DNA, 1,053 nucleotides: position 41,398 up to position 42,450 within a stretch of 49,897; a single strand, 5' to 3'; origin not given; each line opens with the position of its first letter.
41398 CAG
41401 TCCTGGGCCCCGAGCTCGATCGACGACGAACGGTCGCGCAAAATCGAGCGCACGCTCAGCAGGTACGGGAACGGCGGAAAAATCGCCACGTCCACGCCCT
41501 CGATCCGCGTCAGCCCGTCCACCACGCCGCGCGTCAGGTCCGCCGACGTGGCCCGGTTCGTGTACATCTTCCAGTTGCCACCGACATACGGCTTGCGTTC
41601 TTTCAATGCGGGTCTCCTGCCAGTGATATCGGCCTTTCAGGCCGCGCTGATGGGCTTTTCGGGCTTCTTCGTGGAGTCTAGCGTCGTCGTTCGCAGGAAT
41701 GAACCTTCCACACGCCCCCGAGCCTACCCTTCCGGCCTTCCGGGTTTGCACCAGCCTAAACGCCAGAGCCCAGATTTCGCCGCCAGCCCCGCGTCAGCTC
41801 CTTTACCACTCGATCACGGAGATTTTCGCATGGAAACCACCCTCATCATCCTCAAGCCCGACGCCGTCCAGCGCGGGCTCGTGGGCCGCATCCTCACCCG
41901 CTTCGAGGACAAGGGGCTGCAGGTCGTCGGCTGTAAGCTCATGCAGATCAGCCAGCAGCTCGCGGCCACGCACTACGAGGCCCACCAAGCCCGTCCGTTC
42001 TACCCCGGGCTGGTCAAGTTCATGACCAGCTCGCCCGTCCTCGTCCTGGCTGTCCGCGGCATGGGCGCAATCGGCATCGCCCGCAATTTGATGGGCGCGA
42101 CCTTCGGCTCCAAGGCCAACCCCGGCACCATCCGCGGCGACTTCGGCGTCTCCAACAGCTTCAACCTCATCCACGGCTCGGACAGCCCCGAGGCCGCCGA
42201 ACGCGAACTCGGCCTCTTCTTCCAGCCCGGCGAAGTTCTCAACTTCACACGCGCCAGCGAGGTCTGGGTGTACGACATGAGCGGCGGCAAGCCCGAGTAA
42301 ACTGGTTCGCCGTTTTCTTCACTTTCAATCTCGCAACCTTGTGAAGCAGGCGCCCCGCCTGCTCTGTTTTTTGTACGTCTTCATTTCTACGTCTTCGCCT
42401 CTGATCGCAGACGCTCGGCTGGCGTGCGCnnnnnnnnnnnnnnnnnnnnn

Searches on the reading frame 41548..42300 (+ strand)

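Call 61: search_protein_families(library=pfam, proteins=[window:41548-42300:+], max_evalue=0.001)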
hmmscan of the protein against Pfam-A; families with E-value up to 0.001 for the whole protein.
window:41548-42300:+ (250 aa): 1 family
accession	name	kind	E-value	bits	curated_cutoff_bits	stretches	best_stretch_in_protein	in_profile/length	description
PF00334.24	NDK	-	1.3e-49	167.9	27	1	96-229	1-134/135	Nucleoside diphosphate kinase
